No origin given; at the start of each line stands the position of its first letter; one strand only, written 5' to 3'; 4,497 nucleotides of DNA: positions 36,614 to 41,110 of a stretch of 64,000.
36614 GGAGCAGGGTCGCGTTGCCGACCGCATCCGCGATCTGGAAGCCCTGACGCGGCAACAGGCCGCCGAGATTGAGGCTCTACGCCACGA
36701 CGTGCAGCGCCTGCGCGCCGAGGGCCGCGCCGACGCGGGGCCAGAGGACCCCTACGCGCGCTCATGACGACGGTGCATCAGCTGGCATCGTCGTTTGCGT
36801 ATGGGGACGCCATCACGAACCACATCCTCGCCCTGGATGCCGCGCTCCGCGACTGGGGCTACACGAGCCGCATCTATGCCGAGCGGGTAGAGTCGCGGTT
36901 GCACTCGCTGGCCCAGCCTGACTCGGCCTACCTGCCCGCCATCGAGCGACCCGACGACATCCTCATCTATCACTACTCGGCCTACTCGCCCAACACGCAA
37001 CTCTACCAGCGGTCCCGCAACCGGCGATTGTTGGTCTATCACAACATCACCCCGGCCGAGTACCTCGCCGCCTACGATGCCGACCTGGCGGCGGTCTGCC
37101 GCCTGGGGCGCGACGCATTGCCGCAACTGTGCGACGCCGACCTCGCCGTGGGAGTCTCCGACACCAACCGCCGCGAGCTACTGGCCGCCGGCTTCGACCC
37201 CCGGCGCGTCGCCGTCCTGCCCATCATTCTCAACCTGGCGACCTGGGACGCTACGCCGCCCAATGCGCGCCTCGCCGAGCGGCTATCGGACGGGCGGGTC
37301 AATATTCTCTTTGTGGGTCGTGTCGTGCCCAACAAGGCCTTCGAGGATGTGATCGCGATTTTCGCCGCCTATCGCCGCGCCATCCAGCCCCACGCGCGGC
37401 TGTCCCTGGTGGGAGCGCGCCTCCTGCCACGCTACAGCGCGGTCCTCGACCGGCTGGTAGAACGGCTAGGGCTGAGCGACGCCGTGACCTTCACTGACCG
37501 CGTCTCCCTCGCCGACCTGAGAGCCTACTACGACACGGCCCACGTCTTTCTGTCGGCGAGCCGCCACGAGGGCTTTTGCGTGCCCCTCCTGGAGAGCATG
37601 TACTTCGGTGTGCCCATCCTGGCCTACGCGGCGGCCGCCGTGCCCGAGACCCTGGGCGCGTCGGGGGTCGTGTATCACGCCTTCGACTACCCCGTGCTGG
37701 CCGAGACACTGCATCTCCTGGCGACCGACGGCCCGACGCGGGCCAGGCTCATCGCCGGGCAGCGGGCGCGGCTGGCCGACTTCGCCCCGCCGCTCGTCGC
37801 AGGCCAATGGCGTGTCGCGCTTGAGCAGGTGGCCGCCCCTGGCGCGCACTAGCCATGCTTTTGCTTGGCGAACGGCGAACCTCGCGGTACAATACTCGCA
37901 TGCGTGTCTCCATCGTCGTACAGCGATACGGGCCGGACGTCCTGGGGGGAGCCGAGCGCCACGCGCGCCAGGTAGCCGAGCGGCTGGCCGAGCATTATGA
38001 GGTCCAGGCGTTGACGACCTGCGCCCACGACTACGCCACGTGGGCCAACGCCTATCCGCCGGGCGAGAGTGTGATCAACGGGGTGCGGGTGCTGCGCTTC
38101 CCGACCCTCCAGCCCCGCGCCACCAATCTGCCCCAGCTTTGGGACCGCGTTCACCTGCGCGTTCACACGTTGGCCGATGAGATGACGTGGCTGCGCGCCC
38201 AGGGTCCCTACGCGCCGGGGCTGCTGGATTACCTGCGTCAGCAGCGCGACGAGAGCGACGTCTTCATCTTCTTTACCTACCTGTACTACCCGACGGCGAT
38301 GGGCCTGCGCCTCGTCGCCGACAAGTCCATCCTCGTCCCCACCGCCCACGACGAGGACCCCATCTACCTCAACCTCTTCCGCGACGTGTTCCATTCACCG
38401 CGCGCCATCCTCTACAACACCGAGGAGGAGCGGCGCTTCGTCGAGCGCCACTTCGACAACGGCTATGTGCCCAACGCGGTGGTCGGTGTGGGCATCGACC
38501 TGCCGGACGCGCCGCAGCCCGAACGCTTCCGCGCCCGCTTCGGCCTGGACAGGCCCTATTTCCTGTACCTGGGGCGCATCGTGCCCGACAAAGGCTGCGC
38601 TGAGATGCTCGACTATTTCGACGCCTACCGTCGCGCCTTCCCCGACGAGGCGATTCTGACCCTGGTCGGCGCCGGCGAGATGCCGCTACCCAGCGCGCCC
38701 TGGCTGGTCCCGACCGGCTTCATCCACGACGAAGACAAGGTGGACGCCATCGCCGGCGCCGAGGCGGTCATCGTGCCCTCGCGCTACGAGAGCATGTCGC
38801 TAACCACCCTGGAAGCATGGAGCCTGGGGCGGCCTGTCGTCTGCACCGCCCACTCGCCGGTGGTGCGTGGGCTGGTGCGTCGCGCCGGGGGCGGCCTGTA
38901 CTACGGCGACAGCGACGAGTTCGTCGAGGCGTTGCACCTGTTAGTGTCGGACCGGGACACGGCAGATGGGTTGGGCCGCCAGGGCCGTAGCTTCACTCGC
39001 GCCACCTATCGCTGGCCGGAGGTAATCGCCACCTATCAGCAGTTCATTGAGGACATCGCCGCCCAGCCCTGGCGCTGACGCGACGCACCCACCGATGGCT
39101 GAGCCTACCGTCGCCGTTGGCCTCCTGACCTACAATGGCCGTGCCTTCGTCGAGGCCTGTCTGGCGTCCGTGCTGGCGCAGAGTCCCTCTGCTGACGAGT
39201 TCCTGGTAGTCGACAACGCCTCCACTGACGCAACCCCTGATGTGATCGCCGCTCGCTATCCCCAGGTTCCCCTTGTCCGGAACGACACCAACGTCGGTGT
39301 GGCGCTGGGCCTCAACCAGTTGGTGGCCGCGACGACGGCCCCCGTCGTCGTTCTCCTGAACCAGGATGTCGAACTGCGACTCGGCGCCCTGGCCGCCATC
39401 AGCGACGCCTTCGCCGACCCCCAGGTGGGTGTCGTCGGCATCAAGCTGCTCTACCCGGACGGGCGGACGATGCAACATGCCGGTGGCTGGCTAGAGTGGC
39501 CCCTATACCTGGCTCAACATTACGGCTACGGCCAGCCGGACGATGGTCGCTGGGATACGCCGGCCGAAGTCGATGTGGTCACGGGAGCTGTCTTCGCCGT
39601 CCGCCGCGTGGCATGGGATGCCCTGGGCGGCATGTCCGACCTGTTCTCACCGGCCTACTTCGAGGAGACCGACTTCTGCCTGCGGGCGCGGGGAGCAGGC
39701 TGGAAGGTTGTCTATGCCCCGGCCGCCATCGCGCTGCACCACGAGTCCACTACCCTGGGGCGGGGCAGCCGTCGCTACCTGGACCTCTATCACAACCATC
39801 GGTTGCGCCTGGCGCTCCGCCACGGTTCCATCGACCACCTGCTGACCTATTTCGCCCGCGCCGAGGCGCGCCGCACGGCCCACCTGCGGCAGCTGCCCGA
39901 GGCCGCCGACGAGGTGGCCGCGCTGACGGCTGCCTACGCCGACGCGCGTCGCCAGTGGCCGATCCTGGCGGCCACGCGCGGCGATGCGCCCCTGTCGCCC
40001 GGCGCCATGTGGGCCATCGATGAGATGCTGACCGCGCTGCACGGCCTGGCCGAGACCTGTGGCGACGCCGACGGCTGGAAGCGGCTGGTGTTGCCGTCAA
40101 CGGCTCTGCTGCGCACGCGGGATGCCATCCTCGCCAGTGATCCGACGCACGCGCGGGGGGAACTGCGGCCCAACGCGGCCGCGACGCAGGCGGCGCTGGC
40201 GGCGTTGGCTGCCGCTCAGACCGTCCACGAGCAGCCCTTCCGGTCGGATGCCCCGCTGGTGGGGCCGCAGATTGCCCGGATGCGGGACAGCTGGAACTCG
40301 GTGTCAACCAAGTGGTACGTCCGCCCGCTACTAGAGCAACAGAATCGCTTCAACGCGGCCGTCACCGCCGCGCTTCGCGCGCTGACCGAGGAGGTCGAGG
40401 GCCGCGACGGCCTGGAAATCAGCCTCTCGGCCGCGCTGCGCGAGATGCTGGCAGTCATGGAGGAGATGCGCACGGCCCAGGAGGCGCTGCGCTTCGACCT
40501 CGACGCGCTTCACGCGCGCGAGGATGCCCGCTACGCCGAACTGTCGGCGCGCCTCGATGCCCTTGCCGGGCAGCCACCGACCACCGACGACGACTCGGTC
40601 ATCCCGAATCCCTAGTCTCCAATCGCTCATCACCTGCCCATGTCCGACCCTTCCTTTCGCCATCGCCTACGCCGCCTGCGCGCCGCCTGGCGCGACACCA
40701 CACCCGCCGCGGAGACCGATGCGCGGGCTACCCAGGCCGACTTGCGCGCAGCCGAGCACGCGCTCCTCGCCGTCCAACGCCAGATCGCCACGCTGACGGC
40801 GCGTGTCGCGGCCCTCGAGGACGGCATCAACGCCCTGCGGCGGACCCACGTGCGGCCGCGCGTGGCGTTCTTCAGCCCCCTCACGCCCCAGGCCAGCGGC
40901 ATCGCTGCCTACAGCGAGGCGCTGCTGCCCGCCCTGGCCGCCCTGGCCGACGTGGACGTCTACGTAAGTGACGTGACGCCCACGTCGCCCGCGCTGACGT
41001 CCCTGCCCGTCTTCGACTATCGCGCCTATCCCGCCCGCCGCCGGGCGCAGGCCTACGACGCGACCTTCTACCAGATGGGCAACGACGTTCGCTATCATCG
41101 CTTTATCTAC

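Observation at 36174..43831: Triplicated uncharacterised module (conserved W-x-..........-QQ-x-FN motif + coiled coil) embedded in the glycan cluster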

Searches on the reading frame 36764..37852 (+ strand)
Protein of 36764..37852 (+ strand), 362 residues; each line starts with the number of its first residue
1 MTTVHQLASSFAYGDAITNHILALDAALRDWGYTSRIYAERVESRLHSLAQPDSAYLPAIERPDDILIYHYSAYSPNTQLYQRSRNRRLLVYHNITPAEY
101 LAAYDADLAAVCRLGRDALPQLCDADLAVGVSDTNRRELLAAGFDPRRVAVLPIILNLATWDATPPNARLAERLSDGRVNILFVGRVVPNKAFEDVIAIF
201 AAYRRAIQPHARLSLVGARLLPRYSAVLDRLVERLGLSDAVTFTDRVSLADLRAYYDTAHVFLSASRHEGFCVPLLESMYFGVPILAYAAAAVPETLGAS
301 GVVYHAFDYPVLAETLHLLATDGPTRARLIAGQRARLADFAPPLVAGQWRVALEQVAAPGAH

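Call 3: search_protein_families(library=pfam, proteins=[window:36764-37852:+], max_evalue=0.01)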
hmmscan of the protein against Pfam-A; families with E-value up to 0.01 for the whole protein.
window:36764-37852:+ (362 aa): 3 families
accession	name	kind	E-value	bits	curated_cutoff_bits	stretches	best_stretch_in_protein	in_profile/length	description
PF00534.26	Glycos_transf_1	-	3.7e-24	85.6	26.4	1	175-334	12-170/172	Glycosyl transferases group 1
PF13692.12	Glyco_trans_1_4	-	9e-22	78.3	27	1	180-321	3-141/142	Glycosyl transferases group 1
PF20706.3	GT4-conflict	-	4.4e-09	36.2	26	1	123-293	145-316/385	Family 4 Glycosyltransferase in conflict systems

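Call 85: search_solved_structures(query=window:36764-37852:+, max_evalue=0.01)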
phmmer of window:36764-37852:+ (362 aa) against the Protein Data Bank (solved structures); distinct sequences matched with E-value up to 0.01: 14.
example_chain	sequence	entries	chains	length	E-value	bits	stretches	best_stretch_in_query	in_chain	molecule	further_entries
7qsg_A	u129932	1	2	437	2.4e-09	40.1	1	188-349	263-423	D-inositol 3-phosphate glycosyltransferase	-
6kih_A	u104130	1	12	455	4.4e-08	35.9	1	79-330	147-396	Tll1590 protein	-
3oka_A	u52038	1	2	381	7.6e-07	31.9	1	175-337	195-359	GDP-mannose-dependent alpha-(1-6)-phosphatidylinositol monomannoside mannosyltransferase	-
3okc_A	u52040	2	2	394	8.2e-07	31.8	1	175-337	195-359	GDP-mannose-dependent alpha-(1-6)-phosphatidylinositol monomannoside mannosyltransferase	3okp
7ec7_A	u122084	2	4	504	4.4e-06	29.4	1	174-350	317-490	Glycosyl transferase, group 1 family protein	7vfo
7ec3_A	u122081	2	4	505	4.4e-06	29.3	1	174-350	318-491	Glycosyl transferase, group 1 family protein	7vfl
7ec1_A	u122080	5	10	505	4.4e-06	29.3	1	174-350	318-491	Glycosyl transferase, group 1 family protein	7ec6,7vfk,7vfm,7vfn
3c4q_A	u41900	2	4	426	5.1e-06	29.2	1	142-330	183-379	Predicted glycosyltransferases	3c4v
3c48_A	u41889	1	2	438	5.4e-06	29.1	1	142-330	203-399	Predicted glycosyltransferases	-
2jjm_A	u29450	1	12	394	8.9e-05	25.1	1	183-322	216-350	GLYCOSYL TRANSFERASE, GROUP 1 FAMILY PROTEIN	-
3mbo_A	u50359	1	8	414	9.9e-05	24.9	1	183-322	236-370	Glycosyltransferase, group 1 family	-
6eji_A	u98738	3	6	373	0.00029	23.3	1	181-356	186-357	WlaC protein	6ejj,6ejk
5i45_A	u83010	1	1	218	0.00045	22.7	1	177-329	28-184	Glycosyl transferases group 1 family protein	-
5d00_A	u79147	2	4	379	0.0068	18.9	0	183-303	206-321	N-acetyl-alpha-D-glucosaminyl L-malate synthase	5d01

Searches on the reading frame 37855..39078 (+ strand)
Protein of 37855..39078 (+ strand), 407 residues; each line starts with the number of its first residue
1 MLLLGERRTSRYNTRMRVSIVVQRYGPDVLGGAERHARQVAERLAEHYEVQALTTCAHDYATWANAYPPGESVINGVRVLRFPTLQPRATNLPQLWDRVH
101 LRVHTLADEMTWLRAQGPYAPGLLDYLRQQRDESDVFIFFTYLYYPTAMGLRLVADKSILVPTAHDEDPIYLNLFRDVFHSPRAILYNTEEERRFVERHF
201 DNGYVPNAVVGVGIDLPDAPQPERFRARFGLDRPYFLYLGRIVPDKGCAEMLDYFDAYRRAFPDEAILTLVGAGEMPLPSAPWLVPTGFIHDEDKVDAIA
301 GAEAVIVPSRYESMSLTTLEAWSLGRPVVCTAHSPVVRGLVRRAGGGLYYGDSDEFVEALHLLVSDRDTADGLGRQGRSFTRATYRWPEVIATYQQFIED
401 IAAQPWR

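Call 3: search_protein_families(library=pfam, proteins=[window:37855-39078:+], max_evalue=0.01)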
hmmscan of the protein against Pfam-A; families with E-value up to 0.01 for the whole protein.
window:37855-39078:+ (407 aa): 6 families
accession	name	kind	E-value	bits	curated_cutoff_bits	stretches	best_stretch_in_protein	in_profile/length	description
PF13692.12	Glyco_trans_1_4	-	5.1e-16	59.7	27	1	233-366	1-142/142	Glycosyl transferases group 1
PF00534.26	Glycos_transf_1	-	2.7e-15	56.8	26.4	1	287-379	78-171/172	Glycosyl transferases group 1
PF13439.12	Glyco_transf_4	-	4e-07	30.6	28.5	1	31-215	2-167/170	Glycosyltransferase Family 4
PF13524.12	Glyco_trans_1_2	-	2.1e-05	24.9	25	1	288-394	33-142/144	Glycosyl transferase-like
PF13579.12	Glyco_trans_4_4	-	3.6e-05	24.6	29.7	1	31-198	1-144/158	Glycosyl transferase 4-like domain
PF20706.3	GT4-conflict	-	0.00018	21.1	26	1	286-340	265-320/385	Family 4 Glycosyltransferase in conflict systems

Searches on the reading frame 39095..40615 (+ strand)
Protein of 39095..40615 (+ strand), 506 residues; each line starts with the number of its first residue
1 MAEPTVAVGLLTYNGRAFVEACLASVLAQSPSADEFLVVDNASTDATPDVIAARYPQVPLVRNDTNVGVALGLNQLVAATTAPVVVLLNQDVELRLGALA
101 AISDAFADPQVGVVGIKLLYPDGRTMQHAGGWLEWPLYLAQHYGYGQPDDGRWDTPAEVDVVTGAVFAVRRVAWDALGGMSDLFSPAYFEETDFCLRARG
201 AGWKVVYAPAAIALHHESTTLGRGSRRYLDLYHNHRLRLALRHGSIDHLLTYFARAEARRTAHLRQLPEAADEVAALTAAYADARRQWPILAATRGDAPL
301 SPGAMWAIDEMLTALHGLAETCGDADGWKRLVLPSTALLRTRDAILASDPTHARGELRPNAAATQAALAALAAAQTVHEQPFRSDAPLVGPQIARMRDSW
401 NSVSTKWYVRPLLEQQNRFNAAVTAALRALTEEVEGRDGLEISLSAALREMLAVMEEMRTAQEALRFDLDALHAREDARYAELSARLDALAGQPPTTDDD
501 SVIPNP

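Call 3: search_protein_families(library=pfam, proteins=[window:39095-40615:+], max_evalue=0.01)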
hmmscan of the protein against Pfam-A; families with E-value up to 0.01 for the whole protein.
window:39095-40615:+ (506 aa): 6 families
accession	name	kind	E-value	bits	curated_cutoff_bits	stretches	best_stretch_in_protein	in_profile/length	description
PF13641.12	Glyco_tranf_2_3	-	6e-18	66.1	27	1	6-221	3-217/230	Glycosyltransferase like family 2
PF00535.33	Glycos_transf_2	-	1.1e-17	65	23.3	1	11-122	5-120/168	Glycosyl transferase family 2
PF13632.12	Glyco_trans_2_3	-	2.5e-06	27.9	27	1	85-219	2-128/198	Glycosyl transferase family group 2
PF13712.12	Glyco_tranf_2_5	-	2.4e-05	24.6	27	1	69-206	41-178/210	Glycosyltransferase like family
PF13506.12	Glyco_transf_21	-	0.00027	20.9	21.7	1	73-221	22-162/174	Glycosyl transferase family 21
PF16331.10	TolA_bind_tri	-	0.0035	17.8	30.1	1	427-496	6-75/76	TolA binding protein trimerisation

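Call 67: predict_structure(alignment_id=A6)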
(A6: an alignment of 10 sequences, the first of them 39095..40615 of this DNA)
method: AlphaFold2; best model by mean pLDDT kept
length: 506 residues; sequences in the alignment: 10
mean_pLDDT: 82.2   pTM: 0.72
mean pLDDT of the five models: 82.2, 81.9, 80.5, 78.9, 78.4
residues with pLDDT >= 90: 267; 70-90: 103; 50-70: 113; < 50: 23
segments of 3 or more residues with pLDDT < 50: 354-359, 494-506
pLDDT, mean of each block of 10 residues (from residue 1): 81 93 96 95 93 96 90 94 96 96 95 97 94 91 93 95 94 95 77 94 97 83 80 92 92 93 93 94 92 78 93 96 89 87 76 48 63 57 59 62 52 59 62 65 68 71 73 75 79 50 39
secondary structure, 60 per line:
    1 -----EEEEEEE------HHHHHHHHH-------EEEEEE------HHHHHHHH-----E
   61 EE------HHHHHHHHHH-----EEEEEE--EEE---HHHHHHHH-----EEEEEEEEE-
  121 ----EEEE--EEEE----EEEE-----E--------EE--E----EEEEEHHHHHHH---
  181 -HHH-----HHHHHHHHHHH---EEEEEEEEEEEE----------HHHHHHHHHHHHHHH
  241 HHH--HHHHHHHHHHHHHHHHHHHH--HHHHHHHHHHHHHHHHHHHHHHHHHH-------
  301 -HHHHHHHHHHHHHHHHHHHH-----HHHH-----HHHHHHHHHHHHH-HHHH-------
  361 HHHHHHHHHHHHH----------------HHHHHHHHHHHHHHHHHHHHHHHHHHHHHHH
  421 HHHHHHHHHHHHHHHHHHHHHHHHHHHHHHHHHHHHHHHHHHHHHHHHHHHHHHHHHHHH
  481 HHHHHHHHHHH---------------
elements in order: E6-12 H19-27 E35-40 H47-54 E60-62 H69-78 E84-89 E92-94 H98-105 E111-119 E125-128 E131-134 E139-142 E166-170 H171-177 H190-200 E204-215 H226-243 H246-265 H268-293 H302-321 H327-330 H336-348 H350-353 H361-373 H390-491
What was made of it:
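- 39095..40615 (+): Protein B, 506 aa. GT-A (GT2) catalytic domain at aa 1-225. Helical domain at aa 226-350. Block at aa 377-420 (nt 40223-40354). Single long helix or coiled coil to aa 491 (nt 40355-40567). AF2 model (call 67).
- Only monomer models could be run, and pLDDT of the stalk in B is 50-75 (call 67).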

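Call 69: fold_search(model_id=the predicted structure, library=pdb)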
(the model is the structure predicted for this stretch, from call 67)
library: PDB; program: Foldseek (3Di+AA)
matches with E <= 10: 833; with E <= 0.001: 424
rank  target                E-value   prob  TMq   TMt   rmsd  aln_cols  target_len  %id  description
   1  6nqt_F                1.4e-13  1.00  0.44  0.46   7.8       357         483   16  GalNac-T2 soaked with UDP-sugar (released 2020-01-29)
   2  4d0z_F                2.2e-13  1.00  0.43  0.44   4.7       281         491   18  GalNAc-T2 crystal soaked with UDP-5SGalNAc, mEA2 and manganese (Higher resolution dataset) (released 2014-05-28)
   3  6s22_A                4.9e-13  1.00  0.41  0.39   7.5       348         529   16  Crystal structure of the TgGalNAc-T3 in complex with UDP, manganese and FGF23c (released 2019-12-25)
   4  6nqt_E                4.9e-13  1.00  0.41  0.43   9.6       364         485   15  GalNac-T2 soaked with UDP-sugar (released 2020-01-29)
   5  6nqt_B                5.7e-13  1.00  0.43  0.44   4.7       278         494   18  GalNac-T2 soaked with UDP-sugar (released 2020-01-29)
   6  6nqt_A                5.7e-13  1.00  0.43  0.44   4.7       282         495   18  GalNac-T2 soaked with UDP-sugar (released 2020-01-29)
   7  6e7i_A                6.1e-13  1.00  0.40  0.41   4.5       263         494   18  Human ppGalNAcT2 I253A/L310A Mutant with EA2 and UDP (released 2020-01-29)
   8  4d0t_A                1.0e-12  1.00  0.42  0.43   8.0       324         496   17  GalNAc-T2 crystal soaked with UDP-GalNAc, EA2 peptide and manganese (released 2014-05-28)
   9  6nqt_C                1.2e-12  1.00  0.42  0.44   4.7       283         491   18  GalNac-T2 soaked with UDP-sugar (released 2020-01-29)
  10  5ndf_E                1.2e-12  1.00  0.40  0.41   4.5       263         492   18  Small-molecule inhibition of ppGalNAc-Ts selectively reduces mucin-type O-glycosylation (released 2017-11-01)
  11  2ffu_A                1.3e-12  1.00  0.40  0.41   4.3       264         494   18  Crystal Structure of Human ppGalNAcT-2 complexed with UDP and EA2 (released 2006-01-31)
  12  6egs_A                1.4e-12  1.00  0.43  0.45   4.8       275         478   18  Crystal structure of the GalNAc-T2 F104S mutant in complex with UDP-GalNAc (released 2018-04-11)
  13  6e4q_B                2.0e-12  1.00  0.41  0.41   4.6       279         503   17  Crystal Structure of the Drosophila Melanogaster Polypeptide N-Acetylgalactosaminyl Transferase PGANT9A in Complex wit (released 2018-09-12)
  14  6s24_A                2.6e-12  1.00  0.40  0.38   8.8       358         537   15  Crystal structure of the TgGalNAc-T3 in complex with UDP, manganese and the peptide 3 (released 2019-12-25)
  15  4d0t_B                3.8e-12  1.00  0.41  0.42   9.4       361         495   16  GalNAc-T2 crystal soaked with UDP-GalNAc, EA2 peptide and manganese (released 2014-05-28)
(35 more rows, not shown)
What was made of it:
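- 39095..40615 (+): Foldseek matches to GalNAc-T and GlfT2 (call 69).
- Closest known: GlfT2. Same: The AF2 model of B (GT-A domain plus helical domain) matches GlfT2 at Foldseek E 6e-12 and TM-score 0.47 (call 69).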

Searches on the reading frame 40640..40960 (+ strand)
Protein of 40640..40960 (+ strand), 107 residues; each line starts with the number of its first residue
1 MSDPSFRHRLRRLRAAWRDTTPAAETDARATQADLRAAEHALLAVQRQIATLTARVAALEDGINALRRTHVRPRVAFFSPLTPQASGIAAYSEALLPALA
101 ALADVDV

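Call 7: search_protein_families(library=ncbifam, proteins=[window:40640-40960:+], max_evalue=1)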
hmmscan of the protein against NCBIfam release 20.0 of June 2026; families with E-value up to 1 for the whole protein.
window:40640-40960:+ (107 aa): 3 families
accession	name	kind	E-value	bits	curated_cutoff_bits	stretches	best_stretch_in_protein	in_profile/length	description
TIGR02559.1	HrpB7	equivalog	0.016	15.6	134.4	1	11-70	78-137/158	type III secretion protein HrpB7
TIGR00998.1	8a0101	subfamily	0.086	11.8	390.8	1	26-72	73-119/334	EmrA/EmrK family multidrug efflux transporter periplasmic adaptor subunit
NF052682.1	morpho_FcmC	equivalog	0.13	12.6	90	1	41-86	61-106/159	filament morphology membrane protein FcmC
